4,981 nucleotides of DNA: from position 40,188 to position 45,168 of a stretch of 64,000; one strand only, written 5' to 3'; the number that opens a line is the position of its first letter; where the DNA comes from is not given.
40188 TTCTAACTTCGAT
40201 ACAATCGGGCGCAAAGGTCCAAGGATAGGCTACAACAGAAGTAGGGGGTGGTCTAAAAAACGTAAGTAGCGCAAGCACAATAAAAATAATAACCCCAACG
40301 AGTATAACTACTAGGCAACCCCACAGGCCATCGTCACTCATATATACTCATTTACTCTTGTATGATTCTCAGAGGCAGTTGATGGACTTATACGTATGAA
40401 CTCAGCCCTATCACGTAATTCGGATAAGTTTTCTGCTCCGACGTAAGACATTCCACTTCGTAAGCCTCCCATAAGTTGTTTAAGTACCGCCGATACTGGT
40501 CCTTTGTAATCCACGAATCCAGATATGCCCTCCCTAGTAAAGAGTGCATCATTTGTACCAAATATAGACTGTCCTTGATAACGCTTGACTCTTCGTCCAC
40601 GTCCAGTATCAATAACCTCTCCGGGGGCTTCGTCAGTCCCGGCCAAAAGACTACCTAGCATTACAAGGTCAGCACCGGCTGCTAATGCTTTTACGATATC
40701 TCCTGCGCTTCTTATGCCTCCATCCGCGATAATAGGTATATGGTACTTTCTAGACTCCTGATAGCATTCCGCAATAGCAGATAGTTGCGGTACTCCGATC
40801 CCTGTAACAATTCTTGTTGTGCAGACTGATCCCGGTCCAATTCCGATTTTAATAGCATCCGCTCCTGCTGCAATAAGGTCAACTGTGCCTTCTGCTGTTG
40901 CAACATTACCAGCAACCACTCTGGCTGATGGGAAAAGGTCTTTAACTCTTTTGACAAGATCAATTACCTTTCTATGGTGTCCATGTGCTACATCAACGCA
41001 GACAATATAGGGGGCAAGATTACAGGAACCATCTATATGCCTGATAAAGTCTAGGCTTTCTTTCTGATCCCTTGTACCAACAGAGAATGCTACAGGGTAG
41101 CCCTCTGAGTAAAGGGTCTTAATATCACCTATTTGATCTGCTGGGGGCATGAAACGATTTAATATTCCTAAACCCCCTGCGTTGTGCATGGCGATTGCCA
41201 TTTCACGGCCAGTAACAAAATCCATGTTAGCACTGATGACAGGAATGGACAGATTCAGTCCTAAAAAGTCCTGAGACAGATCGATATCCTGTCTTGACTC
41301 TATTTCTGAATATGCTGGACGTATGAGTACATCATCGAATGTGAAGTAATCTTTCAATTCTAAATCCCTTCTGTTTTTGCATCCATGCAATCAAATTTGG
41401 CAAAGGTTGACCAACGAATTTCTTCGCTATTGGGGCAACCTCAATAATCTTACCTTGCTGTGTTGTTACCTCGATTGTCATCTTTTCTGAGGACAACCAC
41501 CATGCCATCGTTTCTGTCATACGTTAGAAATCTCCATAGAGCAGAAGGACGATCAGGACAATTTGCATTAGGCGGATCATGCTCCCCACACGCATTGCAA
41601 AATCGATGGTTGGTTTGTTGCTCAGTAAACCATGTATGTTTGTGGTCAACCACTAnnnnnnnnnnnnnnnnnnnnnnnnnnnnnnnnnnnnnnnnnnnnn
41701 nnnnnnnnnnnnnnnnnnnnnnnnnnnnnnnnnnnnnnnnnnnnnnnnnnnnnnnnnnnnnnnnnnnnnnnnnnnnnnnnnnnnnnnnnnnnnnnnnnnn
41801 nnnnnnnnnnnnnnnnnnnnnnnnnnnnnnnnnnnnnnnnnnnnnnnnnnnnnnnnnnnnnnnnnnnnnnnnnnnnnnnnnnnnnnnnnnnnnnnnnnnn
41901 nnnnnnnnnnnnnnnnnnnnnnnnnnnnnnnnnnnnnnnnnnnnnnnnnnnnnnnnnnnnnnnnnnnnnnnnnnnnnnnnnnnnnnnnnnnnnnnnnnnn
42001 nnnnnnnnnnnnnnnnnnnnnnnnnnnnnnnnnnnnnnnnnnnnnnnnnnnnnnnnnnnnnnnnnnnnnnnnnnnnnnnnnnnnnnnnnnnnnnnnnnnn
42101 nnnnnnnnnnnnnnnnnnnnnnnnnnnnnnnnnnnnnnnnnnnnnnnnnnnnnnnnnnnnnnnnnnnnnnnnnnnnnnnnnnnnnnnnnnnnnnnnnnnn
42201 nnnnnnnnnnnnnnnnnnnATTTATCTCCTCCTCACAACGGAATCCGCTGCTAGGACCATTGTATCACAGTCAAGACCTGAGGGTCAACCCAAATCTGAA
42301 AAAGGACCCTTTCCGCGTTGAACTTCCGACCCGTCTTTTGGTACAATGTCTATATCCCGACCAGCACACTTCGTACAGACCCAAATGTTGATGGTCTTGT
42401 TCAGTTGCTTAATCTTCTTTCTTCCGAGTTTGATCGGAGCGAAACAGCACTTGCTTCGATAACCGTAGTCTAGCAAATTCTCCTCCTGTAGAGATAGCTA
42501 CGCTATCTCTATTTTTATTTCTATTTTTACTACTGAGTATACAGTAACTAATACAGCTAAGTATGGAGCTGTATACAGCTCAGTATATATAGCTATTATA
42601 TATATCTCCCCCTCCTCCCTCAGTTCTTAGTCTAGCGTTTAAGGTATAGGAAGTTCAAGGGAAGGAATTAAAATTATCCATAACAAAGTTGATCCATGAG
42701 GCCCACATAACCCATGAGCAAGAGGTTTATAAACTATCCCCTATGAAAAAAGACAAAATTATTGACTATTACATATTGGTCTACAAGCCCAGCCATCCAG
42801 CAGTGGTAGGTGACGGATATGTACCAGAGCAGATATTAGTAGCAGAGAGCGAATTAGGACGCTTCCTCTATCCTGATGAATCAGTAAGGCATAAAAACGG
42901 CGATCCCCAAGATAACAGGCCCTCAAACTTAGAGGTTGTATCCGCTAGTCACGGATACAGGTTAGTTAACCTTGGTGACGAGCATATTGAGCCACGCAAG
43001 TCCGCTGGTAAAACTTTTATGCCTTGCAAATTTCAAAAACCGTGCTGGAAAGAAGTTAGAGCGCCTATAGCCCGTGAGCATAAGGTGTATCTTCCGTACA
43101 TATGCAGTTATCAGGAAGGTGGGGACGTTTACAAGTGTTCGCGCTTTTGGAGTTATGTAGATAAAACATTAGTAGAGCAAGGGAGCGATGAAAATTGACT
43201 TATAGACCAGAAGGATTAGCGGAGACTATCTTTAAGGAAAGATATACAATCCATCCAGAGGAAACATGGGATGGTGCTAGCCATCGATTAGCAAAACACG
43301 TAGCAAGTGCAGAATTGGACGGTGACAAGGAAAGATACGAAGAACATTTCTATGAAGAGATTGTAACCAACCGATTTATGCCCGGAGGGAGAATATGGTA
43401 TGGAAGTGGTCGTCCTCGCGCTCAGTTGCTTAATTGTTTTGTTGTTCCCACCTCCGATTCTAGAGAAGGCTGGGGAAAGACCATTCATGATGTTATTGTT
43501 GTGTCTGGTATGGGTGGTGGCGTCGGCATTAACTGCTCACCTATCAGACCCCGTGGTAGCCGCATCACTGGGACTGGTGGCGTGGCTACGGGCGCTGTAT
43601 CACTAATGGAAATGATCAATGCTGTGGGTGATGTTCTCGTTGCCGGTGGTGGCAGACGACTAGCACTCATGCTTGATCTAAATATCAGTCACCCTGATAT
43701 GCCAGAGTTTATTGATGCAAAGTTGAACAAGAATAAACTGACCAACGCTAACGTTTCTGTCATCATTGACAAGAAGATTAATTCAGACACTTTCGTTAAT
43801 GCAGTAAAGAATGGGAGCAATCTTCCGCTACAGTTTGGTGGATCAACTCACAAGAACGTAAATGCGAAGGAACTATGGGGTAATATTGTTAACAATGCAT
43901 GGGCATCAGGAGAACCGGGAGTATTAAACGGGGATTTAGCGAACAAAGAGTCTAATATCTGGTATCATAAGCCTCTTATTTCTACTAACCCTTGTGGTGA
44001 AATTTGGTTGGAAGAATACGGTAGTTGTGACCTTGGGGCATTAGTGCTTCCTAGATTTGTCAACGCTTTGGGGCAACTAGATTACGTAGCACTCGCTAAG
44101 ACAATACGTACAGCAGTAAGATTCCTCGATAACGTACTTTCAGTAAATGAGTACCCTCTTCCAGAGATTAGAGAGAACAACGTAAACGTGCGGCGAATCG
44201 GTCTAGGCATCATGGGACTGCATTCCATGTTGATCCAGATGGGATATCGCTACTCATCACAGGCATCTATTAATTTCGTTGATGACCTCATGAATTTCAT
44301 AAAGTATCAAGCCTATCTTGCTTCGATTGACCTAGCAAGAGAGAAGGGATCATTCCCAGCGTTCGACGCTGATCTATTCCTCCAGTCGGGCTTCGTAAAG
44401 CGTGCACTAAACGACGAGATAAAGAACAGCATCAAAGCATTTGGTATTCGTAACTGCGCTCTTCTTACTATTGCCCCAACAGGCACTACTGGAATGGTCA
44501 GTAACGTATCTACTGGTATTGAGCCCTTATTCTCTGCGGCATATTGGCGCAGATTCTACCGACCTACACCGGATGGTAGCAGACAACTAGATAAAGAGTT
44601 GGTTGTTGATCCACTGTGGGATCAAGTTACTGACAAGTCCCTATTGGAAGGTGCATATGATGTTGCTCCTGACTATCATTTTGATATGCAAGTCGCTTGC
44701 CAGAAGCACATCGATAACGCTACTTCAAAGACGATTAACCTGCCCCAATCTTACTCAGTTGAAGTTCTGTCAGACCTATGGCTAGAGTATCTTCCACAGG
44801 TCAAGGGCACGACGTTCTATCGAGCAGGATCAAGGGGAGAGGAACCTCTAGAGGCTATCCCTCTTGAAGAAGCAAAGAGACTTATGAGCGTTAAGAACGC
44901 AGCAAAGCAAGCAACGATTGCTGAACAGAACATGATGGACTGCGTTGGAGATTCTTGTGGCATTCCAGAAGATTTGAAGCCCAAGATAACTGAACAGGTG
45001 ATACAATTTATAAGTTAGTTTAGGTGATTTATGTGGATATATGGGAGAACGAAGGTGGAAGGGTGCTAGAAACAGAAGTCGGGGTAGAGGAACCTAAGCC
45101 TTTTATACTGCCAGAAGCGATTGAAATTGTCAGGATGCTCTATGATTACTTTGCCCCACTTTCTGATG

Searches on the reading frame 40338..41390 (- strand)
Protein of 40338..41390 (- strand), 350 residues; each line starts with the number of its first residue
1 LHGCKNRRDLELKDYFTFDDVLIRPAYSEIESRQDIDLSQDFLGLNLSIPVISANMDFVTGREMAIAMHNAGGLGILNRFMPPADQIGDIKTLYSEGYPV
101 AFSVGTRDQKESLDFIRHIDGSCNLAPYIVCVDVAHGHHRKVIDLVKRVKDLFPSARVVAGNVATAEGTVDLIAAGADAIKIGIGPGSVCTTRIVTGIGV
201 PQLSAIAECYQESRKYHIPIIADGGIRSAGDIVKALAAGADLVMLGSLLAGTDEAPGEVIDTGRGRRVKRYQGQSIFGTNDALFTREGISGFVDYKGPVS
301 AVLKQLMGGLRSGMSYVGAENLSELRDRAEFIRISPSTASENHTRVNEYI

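Call 12: search_protein_families(library=pfam, proteins=[window:40338-41390:-])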
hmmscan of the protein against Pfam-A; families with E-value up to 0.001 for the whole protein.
window:40338-41390:- (350 aa): 7 families
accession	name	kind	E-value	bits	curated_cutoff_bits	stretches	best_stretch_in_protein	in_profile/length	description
PF00478.31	IMPDH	-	6.4e-105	351.4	25.6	1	16-344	2-344/345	IMP dehydrogenase / GMP reductase domain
PF01070.24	FMN_dh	-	6.2e-12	45.6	24.9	1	162-247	225-303/350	FMN-dependent dehydrogenase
PF03060.21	NMO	-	5.2e-09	36.4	28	1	48-259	11-235/331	Nitronate monooxygenase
PF01645.23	Glu_synthase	-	4.7e-07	29.7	20.4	1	144-247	193-305/369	Conserved region in glutamate synthase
PF00977.27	His_biosynth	-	5.4e-06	26.5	23.6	0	214-249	70-105/228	Histidine biosynthesis protein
PF01180.27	DHO_dh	-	2.1e-05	24.3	27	1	205-249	229-272/291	Dihydroorotate dehydrogenase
PF05690.20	ThiG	-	0.00064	19.6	23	1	193-254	154-212/247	Thiazole biosynthesis protein ThiG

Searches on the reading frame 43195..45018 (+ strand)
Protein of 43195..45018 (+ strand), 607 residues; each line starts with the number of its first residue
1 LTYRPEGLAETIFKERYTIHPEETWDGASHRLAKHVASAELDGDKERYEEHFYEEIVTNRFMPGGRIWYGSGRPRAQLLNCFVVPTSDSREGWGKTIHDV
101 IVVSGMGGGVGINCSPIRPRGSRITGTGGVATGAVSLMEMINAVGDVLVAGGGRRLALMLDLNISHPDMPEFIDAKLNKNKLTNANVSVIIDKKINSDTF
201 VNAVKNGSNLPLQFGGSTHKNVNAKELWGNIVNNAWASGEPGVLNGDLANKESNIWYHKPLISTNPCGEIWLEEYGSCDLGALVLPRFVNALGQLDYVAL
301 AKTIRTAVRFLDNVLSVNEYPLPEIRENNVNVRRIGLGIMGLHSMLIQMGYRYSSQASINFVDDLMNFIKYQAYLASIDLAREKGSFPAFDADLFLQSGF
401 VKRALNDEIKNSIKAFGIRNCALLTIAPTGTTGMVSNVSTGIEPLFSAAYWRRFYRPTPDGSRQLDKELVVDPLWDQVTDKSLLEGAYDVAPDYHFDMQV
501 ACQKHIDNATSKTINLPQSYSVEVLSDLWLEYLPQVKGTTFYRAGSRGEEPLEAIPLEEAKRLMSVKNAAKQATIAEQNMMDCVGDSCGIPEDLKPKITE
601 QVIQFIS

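Call 12: search_protein_families(library=pfam, proteins=[window:43195-45018:+])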
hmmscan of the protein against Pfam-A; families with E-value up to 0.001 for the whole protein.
window:43195-45018:+ (607 aa): 3 families
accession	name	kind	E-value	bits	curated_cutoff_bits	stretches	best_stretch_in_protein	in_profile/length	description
PF02867.20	Ribonuc_red_lgC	-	1.9e-99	334.1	23.9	1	80-530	2-510/523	Ribonucleotide reductase, barrel domain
PF00317.26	Ribonuc_red_lgN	-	1.6e-08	34.9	28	1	8-75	6-76/77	Ribonucleotide reductase, all-alpha domain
PF21995.1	RNR-II_ins_dom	-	3.6e-07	30.8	27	1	87-148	40-107/107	B12-dependent ribonucleotide reductase, insertion domain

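Call 57: search_dna_similar(query=window:43195-45018:+, collection=phages, mode=protein, max_rows=15)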
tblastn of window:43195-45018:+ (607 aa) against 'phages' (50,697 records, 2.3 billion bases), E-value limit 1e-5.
The search stops at 5000 records and this limit was reached: more records match than are counted here, and every count below describes the 5000 best-scoring records only.
Records with a match: at least 5000; places in all: 5004; records where one place covers at least 80% of the query: 358.
Best place of each record, by identity: <60% 5000.
By first word of the organism name: Escherichia 928; Mycobacterium 706; Salmonella 379; Synechococcus 378; Bacillus 300; Staphylococcus 293; Klebsiella 245; Streptomyces 178; Pseudomonas 143; Vibrio 124; and 115 more.
By host as written in the record: - 622; Mycobacterium smegmatis mc2 155 521; Escherichia coli 353; Synechococcus 107; Staphylococcus aureus 98; Klebsiella pneumoniae 97; Mycobacterium smegmatis mc#155 96; Escherichia coli O157:H7 52; and 930 more.
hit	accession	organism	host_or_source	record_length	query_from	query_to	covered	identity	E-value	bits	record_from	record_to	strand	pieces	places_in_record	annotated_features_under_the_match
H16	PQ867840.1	phage KZY1-k141_1027853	Crassostrea hongkongensis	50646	1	547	90%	35.8%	2e-66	242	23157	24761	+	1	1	ribonucleotide reductase | hypothetical protein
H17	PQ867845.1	phage T5S1-k141_653015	Crassostrea hongkongensis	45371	15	547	88%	36.1%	2e-76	271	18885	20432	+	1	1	ribonucleotide reductase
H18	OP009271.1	Rhodobacter phage RcJoli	Rhodobacter capsulatus YW1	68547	22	543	86%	36.8%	1e-82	289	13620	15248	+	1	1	ribonucleotide reductase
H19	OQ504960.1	Pseudomonas phage ZQG1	Stutzerimonas stutzeri NCTC10475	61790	8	548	89%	35.4%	3e-71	256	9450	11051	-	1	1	ribonucleotide reductase of class II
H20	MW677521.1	Rhodobacter phage RcPescado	Rhodobacter capsulatus YW1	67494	22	543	86%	36.6%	2e-82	288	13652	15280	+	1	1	16: ribonucleotide reductase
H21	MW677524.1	Rhodobacter phage RcSalem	Rhodobacter capsulatus YW1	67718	22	543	86%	36.4%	3e-82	288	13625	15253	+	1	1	16: ribonucleotide reductase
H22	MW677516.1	Rhodobacter phage RcIroh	Rhodobacter capsulatus YW1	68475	22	543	86%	36.4%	3e-82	288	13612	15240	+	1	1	16: ribonucleotide reductase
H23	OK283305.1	Roseobacter phage RDJL3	Roseobacter denitrificans OCh 114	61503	19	543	86%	36.1%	5e-81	284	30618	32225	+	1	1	ribonucleoside-diphosphate reductase, adenosylcobalamin-dependent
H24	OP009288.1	Rhodobacter phage RcWhiteOak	Rhodobacter capsulatus YW1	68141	22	543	86%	36.0%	7e-83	290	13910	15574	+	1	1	ribonucleotide reductase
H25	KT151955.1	Brevibacillus phage Jenst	Brevibacillus laterosporus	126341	5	593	90%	34.4%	9e-52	270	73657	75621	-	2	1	putative ribonucleotide-diphosphate reductase subunit alpha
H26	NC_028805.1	Brevibacillus phage Jenst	Brevibacillus laterosporus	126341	5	593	90%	34.4%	9e-52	270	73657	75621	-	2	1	putative ribonucleotide-diphosphate reductase subunit alpha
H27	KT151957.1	Brevibacillus phage SecTim467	Brevibacillus laterosporus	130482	5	593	90%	34.4%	9e-52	270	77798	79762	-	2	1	putative ribnucleotide-diphosphate reductase subunit alpha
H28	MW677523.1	Rhodobacter phage RcRios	Rhodobacter capsulatus YW1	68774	22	543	86%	35.9%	3e-82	288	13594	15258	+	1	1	16: ribonucleotide reductase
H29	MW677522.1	Rhodobacter phage RcPutin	Rhodobacter capsulatus YW1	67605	22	543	86%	35.9%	1e-81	286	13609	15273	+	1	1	16: ribonucleotide reductase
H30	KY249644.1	Synechococcus virus S-ESS1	Synechococcus sp.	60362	22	543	86%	35.7%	1e-79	280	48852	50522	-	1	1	ribonucleoside-diphosphate reductase, adenosylcobalamin-dependent | similar to ribonucleoside-diphosphate reductase, ...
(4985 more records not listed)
